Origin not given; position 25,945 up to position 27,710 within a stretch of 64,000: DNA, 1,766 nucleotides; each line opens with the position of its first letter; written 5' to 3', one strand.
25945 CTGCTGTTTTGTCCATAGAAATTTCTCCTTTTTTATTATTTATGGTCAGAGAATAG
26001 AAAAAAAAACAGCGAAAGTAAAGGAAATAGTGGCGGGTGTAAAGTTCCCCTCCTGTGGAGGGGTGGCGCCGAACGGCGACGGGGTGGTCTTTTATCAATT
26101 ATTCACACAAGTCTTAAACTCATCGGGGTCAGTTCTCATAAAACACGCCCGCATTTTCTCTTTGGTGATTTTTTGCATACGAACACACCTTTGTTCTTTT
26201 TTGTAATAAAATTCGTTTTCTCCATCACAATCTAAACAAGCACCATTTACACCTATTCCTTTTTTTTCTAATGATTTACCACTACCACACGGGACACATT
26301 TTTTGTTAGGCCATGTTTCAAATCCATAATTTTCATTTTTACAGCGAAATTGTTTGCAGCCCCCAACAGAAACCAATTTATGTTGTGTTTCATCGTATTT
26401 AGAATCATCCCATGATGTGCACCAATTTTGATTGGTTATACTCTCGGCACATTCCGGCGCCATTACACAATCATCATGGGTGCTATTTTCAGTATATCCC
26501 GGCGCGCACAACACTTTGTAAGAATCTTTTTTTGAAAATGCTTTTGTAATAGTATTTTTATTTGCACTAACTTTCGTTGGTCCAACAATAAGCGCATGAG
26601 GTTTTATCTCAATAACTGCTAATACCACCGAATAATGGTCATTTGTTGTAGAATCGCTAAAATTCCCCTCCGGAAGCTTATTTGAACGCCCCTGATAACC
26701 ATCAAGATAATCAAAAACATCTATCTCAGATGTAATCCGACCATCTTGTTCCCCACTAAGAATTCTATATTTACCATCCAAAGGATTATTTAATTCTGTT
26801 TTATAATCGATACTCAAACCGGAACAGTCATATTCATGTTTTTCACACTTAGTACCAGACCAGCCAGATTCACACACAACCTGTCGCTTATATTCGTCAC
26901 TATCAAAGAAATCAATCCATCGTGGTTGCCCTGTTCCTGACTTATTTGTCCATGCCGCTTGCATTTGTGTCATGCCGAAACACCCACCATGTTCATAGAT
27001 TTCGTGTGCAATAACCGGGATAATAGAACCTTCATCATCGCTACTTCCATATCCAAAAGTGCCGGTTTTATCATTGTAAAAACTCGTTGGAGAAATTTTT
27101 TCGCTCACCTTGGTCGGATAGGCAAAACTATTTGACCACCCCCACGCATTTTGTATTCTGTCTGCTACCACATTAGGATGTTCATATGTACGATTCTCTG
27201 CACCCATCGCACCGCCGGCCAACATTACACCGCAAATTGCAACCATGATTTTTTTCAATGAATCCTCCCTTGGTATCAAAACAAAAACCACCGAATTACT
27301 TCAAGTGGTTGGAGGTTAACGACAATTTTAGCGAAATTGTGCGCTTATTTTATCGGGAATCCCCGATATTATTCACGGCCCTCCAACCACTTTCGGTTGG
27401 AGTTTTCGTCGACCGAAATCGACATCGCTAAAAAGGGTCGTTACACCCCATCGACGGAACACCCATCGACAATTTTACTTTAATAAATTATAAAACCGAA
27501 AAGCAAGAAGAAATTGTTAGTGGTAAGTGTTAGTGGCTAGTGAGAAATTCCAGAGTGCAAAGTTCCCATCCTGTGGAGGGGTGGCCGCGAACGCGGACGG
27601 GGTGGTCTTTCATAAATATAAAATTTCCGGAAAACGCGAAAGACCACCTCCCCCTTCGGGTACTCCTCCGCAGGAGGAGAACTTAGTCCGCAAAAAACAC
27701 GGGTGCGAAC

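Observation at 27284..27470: Conserved ~190-nt structured leader shared by two unrelated secreted-protein genes (copy 1): attenuator/riboswitch-like architecture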

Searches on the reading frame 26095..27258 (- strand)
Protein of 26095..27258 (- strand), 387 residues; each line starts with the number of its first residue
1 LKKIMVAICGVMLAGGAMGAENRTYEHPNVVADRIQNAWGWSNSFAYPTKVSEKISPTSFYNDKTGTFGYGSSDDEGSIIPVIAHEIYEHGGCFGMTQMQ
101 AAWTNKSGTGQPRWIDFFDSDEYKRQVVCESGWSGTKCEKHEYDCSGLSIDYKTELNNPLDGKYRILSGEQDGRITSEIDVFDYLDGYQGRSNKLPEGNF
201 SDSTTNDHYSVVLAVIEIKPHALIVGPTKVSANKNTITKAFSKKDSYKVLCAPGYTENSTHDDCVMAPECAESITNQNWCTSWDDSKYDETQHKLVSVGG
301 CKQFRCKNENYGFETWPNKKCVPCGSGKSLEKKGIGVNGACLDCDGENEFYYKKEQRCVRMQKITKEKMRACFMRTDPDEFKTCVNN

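Call 13: search_protein_families(library=pfam, proteins=[window:26095-27258:-], max_evalue=0.01)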
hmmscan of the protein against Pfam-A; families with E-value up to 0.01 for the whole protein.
window:26095-27258:- (387 aa): 0 families

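Call 14: find_encoding_contigs(protein=window:26095-27258:-, flank=3000, max_places=10)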
Protein window:26095-27258:- (387 aa): no gene with exactly this product is on record in the collection.

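Call 62: search_protein_families(library=phrogs, proteins=[window:26095-27258:-], max_evalue=0.01)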
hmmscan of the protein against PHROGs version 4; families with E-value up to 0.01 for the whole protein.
window:26095-27258:- (387 aa): 0 families
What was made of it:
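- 26095..27270 (-): copy 1: SD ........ (27263-27270), TTG start 27258, and a 387-aa Cys-rich protein with a signal-peptide-like N-terminus. No Pfam or PHROG match (calls 13, 62).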

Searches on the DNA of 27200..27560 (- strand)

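Call 12: search_rna_families(source=window, start=27200, end=27560, threshold=evalue, max_evalue=10)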
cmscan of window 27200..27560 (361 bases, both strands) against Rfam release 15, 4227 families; matches with E-value up to 10: 3.
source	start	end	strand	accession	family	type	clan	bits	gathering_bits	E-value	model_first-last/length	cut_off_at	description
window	27260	27317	-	RF03030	salivarius-1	Gene; sRNA;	-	15.1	50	2.7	1-56/56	no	salivarius-1 RNA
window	27286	27406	-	RF02625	WsnRNA46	Gene; sRNA;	-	15.1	65.3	4.4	1-151/151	no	Wolbachia sRNA 46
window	27310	27385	-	RF00204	snoR12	Gene; snRNA; snoRNA; CD-box;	-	14.1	39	9.9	1-83/83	no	Small nucleolar RNA R12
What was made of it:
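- On Any curated Rfam 15 family: Across 27200-27560 at E up to 10 there were only three hits of 14-15 bits, far below their thresholds (call 12).
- Closest known: T-box leaders. Different: There is no cmscan hit even at E up to 10 (call 12).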

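Call 33: build_rna_model(alignment_id=A3, structure=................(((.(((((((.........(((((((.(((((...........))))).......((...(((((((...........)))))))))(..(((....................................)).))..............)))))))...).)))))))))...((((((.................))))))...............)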
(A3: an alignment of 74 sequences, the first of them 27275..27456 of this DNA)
Model R1 built from alignment A3 (74 sequences, 233 columns); structure: as given.
model positions 165; base pairs 37; branch points 3; effective number of sequences 4.92; information 0.59 bits per position. Calibrated on 0.2 Mb of random sequence (short: E-values are rough).
structure used (alignment columns):
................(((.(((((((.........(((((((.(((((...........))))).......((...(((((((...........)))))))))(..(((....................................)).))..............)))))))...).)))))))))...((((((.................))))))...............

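Call 34: search_with_rna_model(model_id=R1, sources=[window, L001, L002, L003, L004, L005, L006, L007, L008, L009, L010, L011, L012, L013, L014, L015, L017, L018, L019, L020, L022, L023, L024, L026, L027, L028, L029, L030, L031, L032, L033, L034, L035, L036, L037, L038, L039, L040, L041, L042, L043, L044, L045, L046, L047, L048, L049, L050, L051, L052, L053, L054, L055, L056, L057, L058, L060, L061, L062, L063, L064, L065, L066, L068, L069, L070, L071, L072, L073, L074], max_evalue=0.01, make_alignment=true)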
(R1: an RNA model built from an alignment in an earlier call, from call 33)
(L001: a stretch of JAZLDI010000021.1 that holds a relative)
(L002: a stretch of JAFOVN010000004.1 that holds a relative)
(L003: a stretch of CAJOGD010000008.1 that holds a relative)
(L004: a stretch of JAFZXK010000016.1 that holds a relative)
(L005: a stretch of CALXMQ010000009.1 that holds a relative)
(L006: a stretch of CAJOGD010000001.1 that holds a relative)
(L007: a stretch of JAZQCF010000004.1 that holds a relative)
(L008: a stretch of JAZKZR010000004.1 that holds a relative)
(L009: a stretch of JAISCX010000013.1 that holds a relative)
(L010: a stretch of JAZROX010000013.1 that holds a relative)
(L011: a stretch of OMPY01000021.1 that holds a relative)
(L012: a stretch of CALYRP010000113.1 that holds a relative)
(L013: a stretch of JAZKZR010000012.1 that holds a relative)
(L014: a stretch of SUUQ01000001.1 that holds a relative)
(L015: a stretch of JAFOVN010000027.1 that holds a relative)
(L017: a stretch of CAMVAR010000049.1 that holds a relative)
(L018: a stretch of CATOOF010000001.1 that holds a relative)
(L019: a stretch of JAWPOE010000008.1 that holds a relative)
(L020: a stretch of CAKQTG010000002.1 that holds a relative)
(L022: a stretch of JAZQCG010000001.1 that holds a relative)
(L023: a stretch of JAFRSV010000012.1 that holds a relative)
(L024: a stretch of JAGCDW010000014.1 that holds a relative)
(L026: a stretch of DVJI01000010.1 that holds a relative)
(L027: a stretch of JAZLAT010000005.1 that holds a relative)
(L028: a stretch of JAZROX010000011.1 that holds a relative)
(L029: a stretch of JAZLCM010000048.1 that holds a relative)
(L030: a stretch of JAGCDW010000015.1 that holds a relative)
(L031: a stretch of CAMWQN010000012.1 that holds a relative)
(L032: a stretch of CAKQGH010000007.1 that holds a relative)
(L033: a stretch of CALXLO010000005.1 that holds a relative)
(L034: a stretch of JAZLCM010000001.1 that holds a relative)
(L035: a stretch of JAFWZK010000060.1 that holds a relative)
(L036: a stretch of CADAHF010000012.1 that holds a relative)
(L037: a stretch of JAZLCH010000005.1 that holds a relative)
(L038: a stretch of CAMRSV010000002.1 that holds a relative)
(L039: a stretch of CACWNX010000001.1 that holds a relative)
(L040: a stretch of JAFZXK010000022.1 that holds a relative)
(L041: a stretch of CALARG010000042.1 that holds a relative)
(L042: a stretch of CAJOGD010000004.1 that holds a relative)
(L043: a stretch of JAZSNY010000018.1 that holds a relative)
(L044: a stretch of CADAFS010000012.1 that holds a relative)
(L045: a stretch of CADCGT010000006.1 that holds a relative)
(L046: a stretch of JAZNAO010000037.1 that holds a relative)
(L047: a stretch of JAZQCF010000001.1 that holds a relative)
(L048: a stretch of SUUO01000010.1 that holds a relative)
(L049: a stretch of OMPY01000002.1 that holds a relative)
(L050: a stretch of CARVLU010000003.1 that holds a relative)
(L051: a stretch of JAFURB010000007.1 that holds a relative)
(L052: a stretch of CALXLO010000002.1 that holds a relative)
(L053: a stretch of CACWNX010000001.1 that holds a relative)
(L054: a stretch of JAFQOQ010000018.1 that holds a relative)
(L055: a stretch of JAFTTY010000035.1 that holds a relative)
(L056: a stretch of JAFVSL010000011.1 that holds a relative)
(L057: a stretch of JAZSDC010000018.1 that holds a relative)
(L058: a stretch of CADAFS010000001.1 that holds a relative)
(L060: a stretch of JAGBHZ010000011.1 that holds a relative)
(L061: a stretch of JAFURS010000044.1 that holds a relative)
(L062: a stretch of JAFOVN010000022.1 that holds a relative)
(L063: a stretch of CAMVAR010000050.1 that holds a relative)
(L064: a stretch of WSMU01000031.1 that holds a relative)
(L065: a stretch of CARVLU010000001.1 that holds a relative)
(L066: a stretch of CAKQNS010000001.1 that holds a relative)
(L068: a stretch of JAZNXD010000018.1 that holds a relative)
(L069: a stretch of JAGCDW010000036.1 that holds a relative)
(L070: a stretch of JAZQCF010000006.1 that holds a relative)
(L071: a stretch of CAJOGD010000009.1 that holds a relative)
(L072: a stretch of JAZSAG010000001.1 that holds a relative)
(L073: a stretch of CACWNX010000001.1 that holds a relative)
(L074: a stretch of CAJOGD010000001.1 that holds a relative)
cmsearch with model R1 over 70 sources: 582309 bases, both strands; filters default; matches with E-value up to 0.01: 77.
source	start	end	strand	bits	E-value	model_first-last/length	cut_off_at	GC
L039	7478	7647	-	162.9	1.9e-35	1-165/165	no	0.42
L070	7695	7865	+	161.3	4.7e-35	1-165/165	no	0.43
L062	5580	5750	-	159.7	1e-34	1-165/165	no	0.47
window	44644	44814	-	159.5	1.2e-34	1-165/165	no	0.47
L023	1862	2032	+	159.5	1.2e-34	1-165/165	no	0.47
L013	1751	1922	-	158.8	1.8e-34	1-165/165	no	0.45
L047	1482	1651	-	158.7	1.9e-34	1-165/165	no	0.45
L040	6599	6772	+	158.6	1.9e-34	1-165/165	no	0.46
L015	344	517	+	157.5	3.4e-34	1-165/165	no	0.47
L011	6343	6513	-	157.5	3.5e-34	1-165/165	no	0.47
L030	609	778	-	157.4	3.7e-34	1-165/165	no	0.45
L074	4820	4991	+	156.3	6.5e-34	1-165/165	no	0.49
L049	2118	2287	-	156.3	6.5e-34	1-165/165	no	0.51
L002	3817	3990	-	155.4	1.1e-33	1-165/165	no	0.44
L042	2152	2322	+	154.9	1.4e-33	1-165/165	no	0.47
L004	2308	2479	+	154.4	1.9e-33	1-165/165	no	0.46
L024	714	888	-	151.2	1e-32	1-165/165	no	0.49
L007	3387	3557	-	150.2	1.8e-32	1-165/165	no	0.45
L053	6253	6429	+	149.9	2.1e-32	1-165/165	no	0.46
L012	2233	2397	-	149.3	2.9e-32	1-165/165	no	0.44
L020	5697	5862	+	149.2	3.1e-32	1-165/165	no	0.41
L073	4959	5131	+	148.8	3.8e-32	1-165/165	no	0.46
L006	2798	2970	-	148.7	3.9e-32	1-165/165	no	0.48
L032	1728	1895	+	148.6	4.2e-32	1-165/165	no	0.41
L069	2949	3122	+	148.3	4.9e-32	1-165/165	no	0.45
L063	3919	4089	-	148.1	5.4e-32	1-165/165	no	0.43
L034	15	188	-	146.9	1e-31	1-165/165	no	0.48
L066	5673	5839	+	146.4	1.3e-31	1-165/165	no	0.41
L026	3389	3552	+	146.2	1.6e-31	1-165/165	no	0.43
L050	7028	7193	-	138.7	8.4e-30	1-165/165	no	0.42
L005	7766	7932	-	138.4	1e-29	1-165/165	no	0.42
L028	938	1107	-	135.1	6e-29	1-165/165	no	0.48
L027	6491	6676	-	133.5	1.4e-28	1-165/165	no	0.4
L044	898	1074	+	132.6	2.3e-28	1-165/165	no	0.4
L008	236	412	-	130.7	6.2e-28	1-165/165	no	0.41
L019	314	478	-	128.7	1.9e-27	1-165/165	no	0.45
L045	3083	3260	-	128.6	2e-27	1-165/165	no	0.43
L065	7320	7482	-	127.6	3.3e-27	1-165/165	no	0.42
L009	1594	1749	+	127.6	3.4e-27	1-165/165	no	0.4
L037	1568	1732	+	127.3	3.8e-27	1-165/165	no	0.47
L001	754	919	+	127.1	4.3e-27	1-165/165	no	0.46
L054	438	603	-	127.1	4.3e-27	1-165/165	no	0.47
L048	580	745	+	126.7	5.5e-27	1-165/165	no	0.48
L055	3577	3741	+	126.3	6.5e-27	1-165/165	no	0.45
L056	4122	4287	+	126.1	7.4e-27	1-165/165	no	0.47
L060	3869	4034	-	125.5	1e-26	1-165/165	no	0.48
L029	6941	7122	-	123.9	2.4e-26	1-165/165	no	0.41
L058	3620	3801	+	122.2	5.9e-26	1-165/165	no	0.45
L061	7117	7279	-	122.1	6.3e-26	1-165/165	no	0.47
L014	7472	7634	-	121.9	7e-26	1-165/165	no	0.46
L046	313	476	-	121.8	7.6e-26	1-165/165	no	0.46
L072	5766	5930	+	121.2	1.1e-25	1-165/165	no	0.42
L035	1221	1382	+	120.9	1.2e-25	1-165/165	no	0.46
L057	265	429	+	120.5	1.5e-25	1-165/165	no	0.47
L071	1417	1599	-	119.8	2.2e-25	1-165/165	no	0.44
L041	2303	2465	-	119.7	2.3e-25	1-165/165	no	0.48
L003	2364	2552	-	118.7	4e-25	1-165/165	no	0.44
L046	7653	7813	-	118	5.8e-25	1-165/165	no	0.4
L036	6375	6545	+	116.6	1.2e-24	1-165/165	no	0.44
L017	1588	1779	-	116.5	1.3e-24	1-165/165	no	0.45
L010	2761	2935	-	116.1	1.6e-24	1-165/165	no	0.45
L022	1709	1877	+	114.5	3.7e-24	1-165/165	no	0.46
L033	2797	2966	-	113.7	5.8e-24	1-165/165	no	0.4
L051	584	755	+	111.7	1.7e-23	1-165/165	no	0.44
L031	5086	5260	+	110.3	3.5e-23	1-165/165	no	0.44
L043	3069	3229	-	107.5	1.7e-22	1-165/165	no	0.48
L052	2927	3094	+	104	1.1e-21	1-165/165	no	0.38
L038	5133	5293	-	97.8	3.1e-20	1-165/165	no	0.4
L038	5338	5505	-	88.5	4.5e-18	1-165/165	no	0.42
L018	2467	2641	+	87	9.9e-18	1-165/165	no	0.47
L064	6115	6290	+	86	1.7e-17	1-165/165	no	0.46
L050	6263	6441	-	84.8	3.3e-17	1-165/165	no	0.47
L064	5865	6037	+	82.5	1.1e-16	1-165/165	no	0.46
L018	2223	2395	+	82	1.5e-16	1-165/165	no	0.49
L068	1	104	+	70.7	6.5e-14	58-165/165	5'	0.45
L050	278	468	-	27.3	0.00083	1-165/165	no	0.49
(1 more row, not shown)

Alignment A4: 77 matches aligned to the model, 265 columns, each read 5' to 3' on its own strand. Consensus structure (alignment columns), stored with it:
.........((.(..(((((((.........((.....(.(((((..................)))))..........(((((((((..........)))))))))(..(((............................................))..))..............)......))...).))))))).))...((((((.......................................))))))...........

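Call 46: search_with_rna_model(model_id=R1, sources=[L075, L076, L077, L078, L079], max_evalue=0.01, show_alignments=5)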
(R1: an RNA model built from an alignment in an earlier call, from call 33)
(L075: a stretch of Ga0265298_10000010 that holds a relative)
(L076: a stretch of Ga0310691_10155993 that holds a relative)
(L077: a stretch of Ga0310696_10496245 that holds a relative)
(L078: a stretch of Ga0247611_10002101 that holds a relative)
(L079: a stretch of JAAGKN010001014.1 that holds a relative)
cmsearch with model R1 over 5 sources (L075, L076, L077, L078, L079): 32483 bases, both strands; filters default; matches with E-value up to 0.01: 7.
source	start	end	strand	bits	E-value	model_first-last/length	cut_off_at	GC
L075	932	1101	+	159.5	6.5e-36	1-165/165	no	0.44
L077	137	312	-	149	1.9e-33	1-165/165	no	0.48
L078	3039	3210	+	146.8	6e-33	1-165/165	no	0.48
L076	874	1047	+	143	4.8e-32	1-165/165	no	0.4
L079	4890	5055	+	117.2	5e-26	1-165/165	no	0.44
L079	4707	4847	+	103.7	7.1e-23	1-165/165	no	0.43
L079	4730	4921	-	27.4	4.5e-05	1-165/165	no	0.36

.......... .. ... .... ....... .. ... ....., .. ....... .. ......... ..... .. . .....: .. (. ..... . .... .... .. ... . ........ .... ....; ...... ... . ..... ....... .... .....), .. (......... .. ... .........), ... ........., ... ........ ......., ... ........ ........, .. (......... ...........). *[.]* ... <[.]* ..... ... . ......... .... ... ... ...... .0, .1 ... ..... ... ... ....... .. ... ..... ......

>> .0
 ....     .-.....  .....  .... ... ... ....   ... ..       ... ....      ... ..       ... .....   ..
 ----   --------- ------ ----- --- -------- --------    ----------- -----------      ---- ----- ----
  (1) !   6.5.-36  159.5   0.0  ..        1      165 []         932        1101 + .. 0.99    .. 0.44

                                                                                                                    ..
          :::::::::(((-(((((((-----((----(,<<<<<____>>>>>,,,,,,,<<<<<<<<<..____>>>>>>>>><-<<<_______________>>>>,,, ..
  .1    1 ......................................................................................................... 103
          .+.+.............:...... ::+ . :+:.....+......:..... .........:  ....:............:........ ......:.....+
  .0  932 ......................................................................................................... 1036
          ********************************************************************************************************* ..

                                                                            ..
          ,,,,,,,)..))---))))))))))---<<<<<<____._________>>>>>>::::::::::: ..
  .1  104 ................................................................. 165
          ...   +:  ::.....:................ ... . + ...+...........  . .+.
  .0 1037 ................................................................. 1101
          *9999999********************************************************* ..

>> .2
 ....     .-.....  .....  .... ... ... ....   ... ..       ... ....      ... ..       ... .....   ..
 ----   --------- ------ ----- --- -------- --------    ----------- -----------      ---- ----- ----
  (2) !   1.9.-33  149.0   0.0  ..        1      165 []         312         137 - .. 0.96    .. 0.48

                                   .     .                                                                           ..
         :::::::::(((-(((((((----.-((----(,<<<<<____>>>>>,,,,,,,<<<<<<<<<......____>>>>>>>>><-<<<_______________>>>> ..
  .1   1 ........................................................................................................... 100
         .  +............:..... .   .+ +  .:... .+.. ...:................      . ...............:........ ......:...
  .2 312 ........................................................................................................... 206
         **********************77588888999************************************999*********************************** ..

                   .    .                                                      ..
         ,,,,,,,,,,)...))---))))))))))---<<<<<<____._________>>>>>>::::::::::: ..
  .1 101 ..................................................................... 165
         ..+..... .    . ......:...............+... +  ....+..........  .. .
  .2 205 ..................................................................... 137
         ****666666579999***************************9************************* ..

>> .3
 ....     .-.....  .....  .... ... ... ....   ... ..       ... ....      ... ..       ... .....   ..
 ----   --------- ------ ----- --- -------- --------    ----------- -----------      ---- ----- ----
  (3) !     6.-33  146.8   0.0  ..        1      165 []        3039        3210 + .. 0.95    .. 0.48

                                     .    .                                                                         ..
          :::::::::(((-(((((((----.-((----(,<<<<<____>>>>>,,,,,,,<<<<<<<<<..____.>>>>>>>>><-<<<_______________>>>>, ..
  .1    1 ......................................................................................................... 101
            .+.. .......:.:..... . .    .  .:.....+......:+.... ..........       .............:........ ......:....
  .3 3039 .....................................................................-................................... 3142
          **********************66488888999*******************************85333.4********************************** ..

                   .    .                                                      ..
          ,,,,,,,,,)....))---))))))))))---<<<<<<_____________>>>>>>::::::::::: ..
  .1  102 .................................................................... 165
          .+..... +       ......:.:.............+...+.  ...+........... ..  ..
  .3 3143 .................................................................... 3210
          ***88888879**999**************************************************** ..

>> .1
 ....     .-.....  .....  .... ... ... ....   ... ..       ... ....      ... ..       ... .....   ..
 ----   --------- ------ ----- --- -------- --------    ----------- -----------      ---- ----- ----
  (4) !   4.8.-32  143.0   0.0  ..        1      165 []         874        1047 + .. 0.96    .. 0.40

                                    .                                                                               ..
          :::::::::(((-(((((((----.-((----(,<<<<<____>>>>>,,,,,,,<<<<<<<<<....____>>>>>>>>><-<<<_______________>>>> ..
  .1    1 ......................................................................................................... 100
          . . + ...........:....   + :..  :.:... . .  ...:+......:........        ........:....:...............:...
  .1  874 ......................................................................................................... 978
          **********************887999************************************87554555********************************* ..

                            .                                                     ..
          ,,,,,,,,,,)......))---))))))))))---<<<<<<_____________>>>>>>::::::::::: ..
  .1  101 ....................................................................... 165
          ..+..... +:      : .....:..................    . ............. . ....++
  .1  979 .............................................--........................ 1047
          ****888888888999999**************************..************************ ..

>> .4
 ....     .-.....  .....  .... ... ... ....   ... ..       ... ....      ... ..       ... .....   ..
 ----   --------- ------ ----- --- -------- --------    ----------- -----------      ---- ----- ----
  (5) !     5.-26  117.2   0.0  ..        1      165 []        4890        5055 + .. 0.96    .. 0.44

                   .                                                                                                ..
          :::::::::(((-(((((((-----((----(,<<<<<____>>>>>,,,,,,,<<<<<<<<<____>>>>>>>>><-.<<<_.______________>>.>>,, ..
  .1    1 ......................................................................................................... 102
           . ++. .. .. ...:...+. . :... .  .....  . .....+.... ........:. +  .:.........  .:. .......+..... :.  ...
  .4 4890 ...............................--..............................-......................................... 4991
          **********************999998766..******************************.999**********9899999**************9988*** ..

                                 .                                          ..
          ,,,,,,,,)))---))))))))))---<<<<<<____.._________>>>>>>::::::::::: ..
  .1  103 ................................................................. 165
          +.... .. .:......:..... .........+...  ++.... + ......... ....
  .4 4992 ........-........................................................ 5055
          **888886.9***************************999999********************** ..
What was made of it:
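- Checked: The extra GU:AC pairs are absent in loci found with an independent anchor (call 46).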
